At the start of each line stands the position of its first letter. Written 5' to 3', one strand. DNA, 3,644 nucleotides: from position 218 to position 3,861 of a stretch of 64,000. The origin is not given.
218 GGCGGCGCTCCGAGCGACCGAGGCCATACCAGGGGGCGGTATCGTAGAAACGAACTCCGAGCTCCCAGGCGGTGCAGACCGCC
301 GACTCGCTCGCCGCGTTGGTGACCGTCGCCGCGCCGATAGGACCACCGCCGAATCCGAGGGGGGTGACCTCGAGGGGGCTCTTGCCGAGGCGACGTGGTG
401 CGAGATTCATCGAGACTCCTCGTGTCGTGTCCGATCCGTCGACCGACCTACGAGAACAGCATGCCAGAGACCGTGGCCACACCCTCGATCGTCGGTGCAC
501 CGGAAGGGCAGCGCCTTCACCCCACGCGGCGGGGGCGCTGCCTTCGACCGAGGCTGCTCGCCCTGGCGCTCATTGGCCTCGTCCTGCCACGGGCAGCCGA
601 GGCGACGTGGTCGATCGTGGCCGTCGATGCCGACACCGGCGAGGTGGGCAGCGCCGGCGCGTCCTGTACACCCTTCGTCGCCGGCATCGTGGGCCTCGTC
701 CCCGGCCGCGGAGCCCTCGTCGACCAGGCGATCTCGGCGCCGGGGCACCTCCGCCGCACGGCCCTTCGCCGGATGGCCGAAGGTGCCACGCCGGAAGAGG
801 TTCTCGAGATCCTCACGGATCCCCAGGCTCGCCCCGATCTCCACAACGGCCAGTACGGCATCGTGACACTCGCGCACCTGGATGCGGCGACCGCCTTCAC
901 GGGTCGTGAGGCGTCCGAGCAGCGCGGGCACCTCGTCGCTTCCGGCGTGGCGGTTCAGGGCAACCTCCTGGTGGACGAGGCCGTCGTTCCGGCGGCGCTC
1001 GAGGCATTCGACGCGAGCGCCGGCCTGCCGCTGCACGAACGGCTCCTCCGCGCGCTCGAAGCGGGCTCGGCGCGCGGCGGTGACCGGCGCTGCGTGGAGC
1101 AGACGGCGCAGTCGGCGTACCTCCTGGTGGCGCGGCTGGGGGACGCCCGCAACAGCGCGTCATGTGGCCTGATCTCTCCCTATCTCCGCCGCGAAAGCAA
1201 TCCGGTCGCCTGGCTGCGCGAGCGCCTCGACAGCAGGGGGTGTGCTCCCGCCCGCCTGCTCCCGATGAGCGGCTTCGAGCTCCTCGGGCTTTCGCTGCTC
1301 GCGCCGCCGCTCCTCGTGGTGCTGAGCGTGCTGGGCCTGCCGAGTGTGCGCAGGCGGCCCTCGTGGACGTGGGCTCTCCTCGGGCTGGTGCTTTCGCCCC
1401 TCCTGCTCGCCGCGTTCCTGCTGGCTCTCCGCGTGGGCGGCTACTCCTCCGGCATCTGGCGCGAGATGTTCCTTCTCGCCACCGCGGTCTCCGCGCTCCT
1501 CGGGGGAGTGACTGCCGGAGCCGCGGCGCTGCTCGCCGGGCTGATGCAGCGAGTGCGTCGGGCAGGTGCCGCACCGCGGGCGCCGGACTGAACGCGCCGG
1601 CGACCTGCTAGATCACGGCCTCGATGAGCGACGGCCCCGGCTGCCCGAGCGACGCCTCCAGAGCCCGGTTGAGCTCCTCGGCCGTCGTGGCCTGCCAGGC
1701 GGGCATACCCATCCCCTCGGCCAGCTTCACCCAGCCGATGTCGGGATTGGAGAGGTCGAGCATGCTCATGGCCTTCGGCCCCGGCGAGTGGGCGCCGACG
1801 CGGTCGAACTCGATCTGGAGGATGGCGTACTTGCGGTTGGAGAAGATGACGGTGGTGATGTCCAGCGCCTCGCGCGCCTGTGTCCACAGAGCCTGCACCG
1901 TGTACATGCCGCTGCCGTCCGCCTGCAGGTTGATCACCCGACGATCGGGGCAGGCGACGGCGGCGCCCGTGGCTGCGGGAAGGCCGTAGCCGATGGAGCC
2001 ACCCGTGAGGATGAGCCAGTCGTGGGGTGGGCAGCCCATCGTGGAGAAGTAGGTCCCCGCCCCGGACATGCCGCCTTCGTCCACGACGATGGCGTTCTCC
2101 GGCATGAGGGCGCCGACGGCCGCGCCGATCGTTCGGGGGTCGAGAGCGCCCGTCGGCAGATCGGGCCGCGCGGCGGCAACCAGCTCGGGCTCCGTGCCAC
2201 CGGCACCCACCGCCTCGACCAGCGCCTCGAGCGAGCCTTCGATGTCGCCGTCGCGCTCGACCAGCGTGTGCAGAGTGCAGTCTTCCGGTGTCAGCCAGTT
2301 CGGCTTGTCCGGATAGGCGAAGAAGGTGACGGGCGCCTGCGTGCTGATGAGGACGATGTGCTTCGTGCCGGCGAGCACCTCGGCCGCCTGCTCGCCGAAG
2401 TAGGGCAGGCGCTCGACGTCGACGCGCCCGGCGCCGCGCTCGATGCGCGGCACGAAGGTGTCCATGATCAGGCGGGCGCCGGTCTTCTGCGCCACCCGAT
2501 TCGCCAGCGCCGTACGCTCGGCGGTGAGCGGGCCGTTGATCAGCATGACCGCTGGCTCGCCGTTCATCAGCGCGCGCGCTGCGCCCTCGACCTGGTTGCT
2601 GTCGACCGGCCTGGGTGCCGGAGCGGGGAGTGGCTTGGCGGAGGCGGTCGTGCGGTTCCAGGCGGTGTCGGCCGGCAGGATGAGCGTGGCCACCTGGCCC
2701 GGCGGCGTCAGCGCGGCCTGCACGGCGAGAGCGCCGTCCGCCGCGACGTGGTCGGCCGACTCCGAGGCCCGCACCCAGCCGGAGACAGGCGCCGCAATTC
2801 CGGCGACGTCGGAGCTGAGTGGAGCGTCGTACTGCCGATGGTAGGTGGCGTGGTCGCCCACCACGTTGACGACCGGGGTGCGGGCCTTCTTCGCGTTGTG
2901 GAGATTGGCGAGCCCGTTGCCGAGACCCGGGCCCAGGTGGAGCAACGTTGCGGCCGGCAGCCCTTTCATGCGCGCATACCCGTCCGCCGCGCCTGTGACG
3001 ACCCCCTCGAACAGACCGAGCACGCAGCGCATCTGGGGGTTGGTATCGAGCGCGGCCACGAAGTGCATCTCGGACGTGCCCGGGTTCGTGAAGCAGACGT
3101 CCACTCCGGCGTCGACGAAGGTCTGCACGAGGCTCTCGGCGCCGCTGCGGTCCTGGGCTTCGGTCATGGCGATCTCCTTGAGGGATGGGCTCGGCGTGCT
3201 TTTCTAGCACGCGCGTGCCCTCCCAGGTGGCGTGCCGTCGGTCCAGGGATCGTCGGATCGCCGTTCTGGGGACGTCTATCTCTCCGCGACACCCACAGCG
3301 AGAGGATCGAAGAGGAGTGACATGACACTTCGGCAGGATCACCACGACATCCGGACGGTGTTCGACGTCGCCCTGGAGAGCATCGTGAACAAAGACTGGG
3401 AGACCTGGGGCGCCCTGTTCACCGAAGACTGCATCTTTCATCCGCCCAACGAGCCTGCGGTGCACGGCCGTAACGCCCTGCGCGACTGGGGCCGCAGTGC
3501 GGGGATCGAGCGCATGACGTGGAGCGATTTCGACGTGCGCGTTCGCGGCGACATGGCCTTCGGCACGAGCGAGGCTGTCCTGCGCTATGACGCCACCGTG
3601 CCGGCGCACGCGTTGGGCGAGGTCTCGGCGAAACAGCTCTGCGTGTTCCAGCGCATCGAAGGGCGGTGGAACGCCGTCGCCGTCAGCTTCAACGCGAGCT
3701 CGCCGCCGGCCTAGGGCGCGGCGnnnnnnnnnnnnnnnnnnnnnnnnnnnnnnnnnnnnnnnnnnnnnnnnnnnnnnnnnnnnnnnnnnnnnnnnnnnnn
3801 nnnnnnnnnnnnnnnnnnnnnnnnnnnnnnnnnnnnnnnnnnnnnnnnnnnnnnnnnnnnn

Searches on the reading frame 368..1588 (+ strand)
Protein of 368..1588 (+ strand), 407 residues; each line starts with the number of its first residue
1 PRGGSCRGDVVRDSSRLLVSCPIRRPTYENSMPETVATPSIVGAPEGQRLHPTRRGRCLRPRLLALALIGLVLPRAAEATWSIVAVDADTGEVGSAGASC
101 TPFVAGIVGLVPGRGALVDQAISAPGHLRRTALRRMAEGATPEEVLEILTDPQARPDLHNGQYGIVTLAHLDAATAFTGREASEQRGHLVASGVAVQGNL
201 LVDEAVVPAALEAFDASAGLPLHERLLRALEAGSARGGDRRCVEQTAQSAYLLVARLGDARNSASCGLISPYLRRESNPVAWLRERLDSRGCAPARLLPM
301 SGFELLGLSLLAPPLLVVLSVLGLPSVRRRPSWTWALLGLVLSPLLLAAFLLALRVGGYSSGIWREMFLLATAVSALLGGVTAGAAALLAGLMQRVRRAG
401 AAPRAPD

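Call 63: search_protein_families(library=pfam, proteins=[window:368-1588:+], max_evalue=0.0001)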
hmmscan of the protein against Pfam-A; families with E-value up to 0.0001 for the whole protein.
window:368-1588:+ (407 aa): 1 family
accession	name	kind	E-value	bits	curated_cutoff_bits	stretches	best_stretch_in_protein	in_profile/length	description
PF06267.17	DUF1028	-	6e-38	131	26.2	1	80-256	1-169/193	Family of unknown function (DUF1028)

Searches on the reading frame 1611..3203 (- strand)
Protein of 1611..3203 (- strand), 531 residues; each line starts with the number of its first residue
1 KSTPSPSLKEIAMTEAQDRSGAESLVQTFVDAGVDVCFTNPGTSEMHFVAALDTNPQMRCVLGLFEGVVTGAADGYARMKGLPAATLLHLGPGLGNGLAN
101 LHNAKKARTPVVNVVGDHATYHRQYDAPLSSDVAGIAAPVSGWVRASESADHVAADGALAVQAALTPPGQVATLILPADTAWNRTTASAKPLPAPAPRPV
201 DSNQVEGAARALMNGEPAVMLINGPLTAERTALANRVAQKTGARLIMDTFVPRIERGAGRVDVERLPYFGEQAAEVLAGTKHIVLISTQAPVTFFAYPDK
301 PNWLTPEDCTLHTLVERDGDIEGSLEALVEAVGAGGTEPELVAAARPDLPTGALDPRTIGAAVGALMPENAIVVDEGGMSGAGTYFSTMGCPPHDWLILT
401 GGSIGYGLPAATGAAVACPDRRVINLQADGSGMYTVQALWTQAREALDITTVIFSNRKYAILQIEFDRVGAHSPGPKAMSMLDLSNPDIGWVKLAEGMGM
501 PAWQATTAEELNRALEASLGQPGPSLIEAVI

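Call 63: search_protein_families(library=pfam, proteins=[window:1611-3203:-], max_evalue=0.0001)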
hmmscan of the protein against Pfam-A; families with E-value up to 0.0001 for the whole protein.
window:1611-3203:- (531 aa): 2 families
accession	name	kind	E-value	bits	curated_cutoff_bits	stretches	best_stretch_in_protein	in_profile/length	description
PF02776.23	TPP_enzyme_N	-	2.2e-27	95.6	26.8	1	20-124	2-106/119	Thiamine pyrophosphate enzyme, N-terminal TPP binding domain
PF02775.26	TPP_enzyme_C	-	3.5e-26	92.2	21.9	1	393-528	18-150/151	Thiamine pyrophosphate enzyme, C-terminal TPP binding domain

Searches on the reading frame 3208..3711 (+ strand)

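Call 63: search_protein_families(library=pfam, proteins=[window:3208-3711:+], max_evalue=0.0001)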
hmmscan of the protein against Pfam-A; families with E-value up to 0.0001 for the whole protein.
window:3208-3711:+ (168 aa): 3 families
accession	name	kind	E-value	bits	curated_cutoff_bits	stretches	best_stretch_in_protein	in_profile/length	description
PF14534.12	DUF4440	-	6.7e-09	36.6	25.2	1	48-154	1-105/107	Domain of unknown function (DUF4440)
PF12680.13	SnoaL_2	-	1.4e-08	35.6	27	1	58-154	7-99/102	SnoaL-like domain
PF13577.12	SnoaL_4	-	6.1e-05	23.5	24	0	48-126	9-92/126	SnoaL-like domain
